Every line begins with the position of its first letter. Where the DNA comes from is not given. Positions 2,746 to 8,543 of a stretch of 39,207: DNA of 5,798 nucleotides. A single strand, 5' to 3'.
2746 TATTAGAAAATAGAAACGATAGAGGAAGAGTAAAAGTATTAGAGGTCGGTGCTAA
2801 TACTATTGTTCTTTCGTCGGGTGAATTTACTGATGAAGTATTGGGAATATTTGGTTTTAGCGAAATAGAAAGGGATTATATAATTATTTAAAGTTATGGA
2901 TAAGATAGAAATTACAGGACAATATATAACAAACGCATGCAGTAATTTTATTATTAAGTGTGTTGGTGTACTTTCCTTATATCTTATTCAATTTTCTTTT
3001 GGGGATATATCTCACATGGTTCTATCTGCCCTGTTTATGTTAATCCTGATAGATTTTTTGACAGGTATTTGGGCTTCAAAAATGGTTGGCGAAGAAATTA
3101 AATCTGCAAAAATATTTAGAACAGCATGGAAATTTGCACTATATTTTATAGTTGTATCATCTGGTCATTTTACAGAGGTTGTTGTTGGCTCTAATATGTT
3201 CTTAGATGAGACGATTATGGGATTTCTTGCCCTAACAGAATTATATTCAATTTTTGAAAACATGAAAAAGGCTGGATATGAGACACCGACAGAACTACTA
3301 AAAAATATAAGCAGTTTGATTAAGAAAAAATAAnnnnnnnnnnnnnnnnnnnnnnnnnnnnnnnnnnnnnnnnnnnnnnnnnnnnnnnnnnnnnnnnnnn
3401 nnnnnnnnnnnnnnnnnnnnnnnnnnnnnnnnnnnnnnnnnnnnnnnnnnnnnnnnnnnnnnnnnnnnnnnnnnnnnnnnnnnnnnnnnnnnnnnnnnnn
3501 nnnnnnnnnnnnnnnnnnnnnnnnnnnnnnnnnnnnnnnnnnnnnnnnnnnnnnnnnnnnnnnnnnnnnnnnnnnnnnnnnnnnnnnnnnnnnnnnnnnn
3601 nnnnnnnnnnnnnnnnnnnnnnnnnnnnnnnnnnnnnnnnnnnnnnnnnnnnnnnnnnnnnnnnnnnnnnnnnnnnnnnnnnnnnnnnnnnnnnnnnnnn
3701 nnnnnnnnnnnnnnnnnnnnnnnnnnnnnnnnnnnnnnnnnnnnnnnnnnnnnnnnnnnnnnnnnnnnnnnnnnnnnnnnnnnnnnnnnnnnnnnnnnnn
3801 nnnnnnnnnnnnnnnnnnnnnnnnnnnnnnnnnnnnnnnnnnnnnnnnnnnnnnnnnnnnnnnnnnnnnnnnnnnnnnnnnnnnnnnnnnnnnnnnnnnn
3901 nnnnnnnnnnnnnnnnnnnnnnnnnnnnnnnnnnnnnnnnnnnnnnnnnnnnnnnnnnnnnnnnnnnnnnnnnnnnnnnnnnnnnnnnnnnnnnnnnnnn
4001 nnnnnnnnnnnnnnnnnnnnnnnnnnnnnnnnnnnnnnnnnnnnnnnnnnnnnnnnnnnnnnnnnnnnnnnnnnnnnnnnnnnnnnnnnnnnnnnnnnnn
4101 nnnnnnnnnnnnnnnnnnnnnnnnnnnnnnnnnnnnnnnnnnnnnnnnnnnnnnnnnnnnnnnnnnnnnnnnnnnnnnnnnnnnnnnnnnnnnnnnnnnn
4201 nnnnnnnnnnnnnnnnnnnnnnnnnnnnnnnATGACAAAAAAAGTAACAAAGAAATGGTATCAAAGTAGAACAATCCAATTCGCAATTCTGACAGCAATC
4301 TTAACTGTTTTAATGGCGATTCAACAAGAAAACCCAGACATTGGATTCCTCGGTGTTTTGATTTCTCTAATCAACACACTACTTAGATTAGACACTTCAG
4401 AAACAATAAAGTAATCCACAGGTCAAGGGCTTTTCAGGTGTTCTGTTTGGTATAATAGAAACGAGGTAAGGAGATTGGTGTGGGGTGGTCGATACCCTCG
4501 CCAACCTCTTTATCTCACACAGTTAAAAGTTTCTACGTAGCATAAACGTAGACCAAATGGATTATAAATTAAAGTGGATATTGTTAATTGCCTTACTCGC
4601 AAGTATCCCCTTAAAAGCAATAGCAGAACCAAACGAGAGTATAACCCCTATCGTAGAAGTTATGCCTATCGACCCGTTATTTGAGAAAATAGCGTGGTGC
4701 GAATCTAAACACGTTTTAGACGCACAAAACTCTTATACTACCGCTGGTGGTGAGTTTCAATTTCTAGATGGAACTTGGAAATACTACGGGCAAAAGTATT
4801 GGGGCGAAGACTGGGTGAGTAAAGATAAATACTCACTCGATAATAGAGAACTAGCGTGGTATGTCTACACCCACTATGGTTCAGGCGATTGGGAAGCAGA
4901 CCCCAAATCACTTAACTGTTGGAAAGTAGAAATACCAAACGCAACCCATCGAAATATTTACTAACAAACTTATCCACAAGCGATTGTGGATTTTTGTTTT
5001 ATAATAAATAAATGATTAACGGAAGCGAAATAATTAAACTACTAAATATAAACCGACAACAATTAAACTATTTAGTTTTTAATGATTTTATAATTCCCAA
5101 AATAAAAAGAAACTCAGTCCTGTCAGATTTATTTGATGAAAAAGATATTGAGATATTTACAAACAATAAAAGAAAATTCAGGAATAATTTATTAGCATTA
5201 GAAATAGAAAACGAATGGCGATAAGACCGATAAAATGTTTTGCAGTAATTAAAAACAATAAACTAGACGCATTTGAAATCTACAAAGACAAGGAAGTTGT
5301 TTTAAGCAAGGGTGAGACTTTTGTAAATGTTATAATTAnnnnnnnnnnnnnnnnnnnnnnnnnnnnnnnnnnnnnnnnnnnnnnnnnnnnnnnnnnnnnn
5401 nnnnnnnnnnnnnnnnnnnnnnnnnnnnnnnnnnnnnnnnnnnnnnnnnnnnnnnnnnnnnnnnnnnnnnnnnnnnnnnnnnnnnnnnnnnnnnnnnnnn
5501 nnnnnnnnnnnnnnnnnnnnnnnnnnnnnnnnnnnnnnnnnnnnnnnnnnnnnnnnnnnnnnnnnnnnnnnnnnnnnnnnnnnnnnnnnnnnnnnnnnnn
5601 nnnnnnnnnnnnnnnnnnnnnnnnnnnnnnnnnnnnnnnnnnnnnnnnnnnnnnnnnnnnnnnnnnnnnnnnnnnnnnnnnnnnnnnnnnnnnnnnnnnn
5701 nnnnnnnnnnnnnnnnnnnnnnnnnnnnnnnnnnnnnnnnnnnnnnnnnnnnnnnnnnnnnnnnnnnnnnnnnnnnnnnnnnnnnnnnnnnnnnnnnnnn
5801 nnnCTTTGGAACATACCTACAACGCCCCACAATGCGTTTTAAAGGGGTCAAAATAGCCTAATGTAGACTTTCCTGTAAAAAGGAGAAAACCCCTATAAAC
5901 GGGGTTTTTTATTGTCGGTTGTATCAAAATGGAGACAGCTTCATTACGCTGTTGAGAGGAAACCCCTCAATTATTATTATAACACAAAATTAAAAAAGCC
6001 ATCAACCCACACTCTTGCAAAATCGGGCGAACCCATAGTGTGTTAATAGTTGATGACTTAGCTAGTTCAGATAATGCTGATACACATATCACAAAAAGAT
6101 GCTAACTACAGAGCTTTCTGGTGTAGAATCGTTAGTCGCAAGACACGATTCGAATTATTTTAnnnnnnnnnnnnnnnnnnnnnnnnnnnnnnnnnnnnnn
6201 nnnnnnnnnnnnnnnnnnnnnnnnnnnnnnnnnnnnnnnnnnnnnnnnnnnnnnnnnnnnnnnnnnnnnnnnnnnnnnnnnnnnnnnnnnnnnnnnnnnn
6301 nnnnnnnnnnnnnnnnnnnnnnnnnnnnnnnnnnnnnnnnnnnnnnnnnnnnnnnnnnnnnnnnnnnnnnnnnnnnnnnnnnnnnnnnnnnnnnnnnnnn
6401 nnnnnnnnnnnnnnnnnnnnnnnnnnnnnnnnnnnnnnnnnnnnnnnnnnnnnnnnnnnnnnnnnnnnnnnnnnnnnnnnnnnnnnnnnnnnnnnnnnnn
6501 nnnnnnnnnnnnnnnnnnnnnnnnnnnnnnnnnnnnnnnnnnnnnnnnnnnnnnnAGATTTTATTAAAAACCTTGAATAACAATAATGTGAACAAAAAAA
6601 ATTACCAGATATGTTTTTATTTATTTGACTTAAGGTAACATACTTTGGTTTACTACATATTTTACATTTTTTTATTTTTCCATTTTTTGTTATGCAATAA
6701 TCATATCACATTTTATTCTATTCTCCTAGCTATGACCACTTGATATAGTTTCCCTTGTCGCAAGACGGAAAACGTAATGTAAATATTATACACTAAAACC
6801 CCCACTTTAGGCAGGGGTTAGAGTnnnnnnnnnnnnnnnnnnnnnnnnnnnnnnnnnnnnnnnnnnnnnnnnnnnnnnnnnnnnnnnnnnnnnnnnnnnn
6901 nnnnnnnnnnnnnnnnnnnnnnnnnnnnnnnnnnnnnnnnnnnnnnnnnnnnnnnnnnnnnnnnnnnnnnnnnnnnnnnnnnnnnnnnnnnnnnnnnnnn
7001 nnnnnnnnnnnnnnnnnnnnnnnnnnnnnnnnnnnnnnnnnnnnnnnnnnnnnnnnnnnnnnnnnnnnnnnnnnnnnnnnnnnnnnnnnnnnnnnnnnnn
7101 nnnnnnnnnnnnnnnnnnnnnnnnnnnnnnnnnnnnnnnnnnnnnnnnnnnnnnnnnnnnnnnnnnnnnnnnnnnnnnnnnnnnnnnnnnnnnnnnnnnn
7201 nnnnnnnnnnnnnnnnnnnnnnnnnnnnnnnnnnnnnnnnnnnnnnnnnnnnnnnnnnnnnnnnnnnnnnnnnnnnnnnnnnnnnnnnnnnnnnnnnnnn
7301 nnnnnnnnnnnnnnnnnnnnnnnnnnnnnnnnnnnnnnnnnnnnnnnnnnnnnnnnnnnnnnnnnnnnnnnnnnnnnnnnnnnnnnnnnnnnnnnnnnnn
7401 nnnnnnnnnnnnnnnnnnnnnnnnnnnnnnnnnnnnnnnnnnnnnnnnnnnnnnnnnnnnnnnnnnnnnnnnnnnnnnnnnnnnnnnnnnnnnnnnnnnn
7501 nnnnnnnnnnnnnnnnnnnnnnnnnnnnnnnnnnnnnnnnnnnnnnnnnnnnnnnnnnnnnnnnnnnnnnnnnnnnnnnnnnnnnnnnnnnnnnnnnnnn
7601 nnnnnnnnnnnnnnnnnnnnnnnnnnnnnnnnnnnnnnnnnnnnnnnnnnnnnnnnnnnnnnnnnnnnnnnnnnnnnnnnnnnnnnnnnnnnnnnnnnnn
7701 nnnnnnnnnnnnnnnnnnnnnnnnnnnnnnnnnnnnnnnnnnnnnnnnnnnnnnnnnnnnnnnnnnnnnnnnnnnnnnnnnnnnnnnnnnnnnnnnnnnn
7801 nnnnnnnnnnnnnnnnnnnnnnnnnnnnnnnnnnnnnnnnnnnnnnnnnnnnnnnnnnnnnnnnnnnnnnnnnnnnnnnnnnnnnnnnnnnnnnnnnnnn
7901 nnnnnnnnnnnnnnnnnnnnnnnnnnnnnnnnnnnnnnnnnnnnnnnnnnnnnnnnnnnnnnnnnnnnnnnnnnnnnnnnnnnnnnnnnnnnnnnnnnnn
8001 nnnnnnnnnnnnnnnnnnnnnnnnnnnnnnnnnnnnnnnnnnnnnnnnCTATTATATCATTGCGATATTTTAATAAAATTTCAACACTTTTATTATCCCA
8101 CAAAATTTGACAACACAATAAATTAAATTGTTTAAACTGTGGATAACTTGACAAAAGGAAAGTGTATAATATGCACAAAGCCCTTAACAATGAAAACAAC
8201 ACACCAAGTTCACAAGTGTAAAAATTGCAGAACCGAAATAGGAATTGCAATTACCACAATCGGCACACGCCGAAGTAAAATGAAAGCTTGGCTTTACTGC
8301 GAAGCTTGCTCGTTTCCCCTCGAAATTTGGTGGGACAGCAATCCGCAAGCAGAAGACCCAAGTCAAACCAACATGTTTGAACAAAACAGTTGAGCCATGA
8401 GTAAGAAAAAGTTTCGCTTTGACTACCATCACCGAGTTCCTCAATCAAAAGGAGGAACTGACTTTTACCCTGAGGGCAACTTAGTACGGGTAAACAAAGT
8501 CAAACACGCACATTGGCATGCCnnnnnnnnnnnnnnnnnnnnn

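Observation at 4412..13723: DnaA-box-like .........(G) motif recurring in intergenic DNA at fixed distances from -10 elements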

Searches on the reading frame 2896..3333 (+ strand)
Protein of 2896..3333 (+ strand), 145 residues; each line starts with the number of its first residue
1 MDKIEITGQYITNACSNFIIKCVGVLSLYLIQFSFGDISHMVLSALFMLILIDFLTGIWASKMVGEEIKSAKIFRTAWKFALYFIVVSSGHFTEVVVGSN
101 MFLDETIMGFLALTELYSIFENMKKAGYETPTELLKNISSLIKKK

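Call 10: search_protein_families(library=pfam, max_evalue=0.01, proteins=[window:2896-3333:+])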
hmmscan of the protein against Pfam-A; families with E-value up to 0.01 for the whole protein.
window:2896-3333:+ (145 aa): 1 family
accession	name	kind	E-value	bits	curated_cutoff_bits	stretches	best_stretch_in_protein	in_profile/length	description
PF05105.17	Phage_holin_4_1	-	2.4e-19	70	22.2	1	39-139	10-112/116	Bacteriophage holin family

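Call 11: search_protein_families(library=phrogs, max_evalue=0.001, proteins=[window:2896-3333:+])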
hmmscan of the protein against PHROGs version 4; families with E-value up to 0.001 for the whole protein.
window:2896-3333:+ (145 aa): 1 family
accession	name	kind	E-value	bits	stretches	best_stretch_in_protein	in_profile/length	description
phrog_199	-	lysis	2.2e-13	50.8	1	19-144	7-130/545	holin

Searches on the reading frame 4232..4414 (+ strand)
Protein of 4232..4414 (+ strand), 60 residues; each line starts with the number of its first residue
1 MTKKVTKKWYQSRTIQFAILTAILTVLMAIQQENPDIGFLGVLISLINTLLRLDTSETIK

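Call 73: search_protein_families(library=pfam, max_evalue=1, proteins=[window:4232-4414:+])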
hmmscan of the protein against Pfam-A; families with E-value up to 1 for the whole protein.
window:4232-4414:+ (60 aa): 1 family
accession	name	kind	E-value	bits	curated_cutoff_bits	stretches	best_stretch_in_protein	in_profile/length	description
PF01618.21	MotA_ExbB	-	0.046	13.9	22.9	1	18-57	40-79/127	MotA/TolQ/ExbB proton channel family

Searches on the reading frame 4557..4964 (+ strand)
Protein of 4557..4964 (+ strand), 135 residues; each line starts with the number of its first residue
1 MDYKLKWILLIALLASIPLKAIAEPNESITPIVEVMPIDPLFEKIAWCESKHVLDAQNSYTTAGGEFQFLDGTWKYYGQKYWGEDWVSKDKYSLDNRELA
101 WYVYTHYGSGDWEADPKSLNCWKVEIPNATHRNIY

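Call 10: search_protein_families(library=pfam, max_evalue=0.01, proteins=[window:4557-4964:+])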
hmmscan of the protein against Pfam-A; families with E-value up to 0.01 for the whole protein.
window:4557-4964:+ (135 aa): 1 family
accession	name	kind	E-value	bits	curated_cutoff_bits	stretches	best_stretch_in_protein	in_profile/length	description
PF06737.19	Transglycosylas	-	0.002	19.2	27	1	42-112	7-74/77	Transglycosylase-like domain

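Call 11: search_protein_families(library=phrogs, max_evalue=0.001, proteins=[window:4557-4964:+])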
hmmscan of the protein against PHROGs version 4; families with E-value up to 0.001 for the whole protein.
window:4557-4964:+ (135 aa): 1 family
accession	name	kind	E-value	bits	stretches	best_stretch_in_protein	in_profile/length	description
phrog_4067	-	other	0.00013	21.5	1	45-101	691-746/980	transglycosylase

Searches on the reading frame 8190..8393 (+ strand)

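Call 73: search_protein_families(library=pfam, max_evalue=1, proteins=[window:8190-8393:+])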
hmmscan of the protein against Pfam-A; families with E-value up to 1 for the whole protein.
window:8190-8393:+ (67 aa): 5 families
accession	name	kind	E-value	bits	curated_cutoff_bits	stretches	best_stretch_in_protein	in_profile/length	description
PF00130.28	C1_1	-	0.015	15.5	26.5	1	2-42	6-36/53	Phorbol esters/diacylglycerol binding domain (C1 domain)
PF21023.2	DENR_N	-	0.063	13.3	25.3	1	35-45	2-12/37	DENR, N-terminal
PF10083.14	DUF2321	-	0.074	13.1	24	1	6-44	36-77/157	Uncharacterized protein conserved in bacteria (DUF2321)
PF23451.1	Zn_ribbon_PaaD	-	0.2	11.8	27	0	32-45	37-50/53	PaaD zinc beta ribbon domain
PF10601.15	zf-LITAF-like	-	0.49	11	23.8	1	4-19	53-68/70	LITAF-like zinc ribbon domain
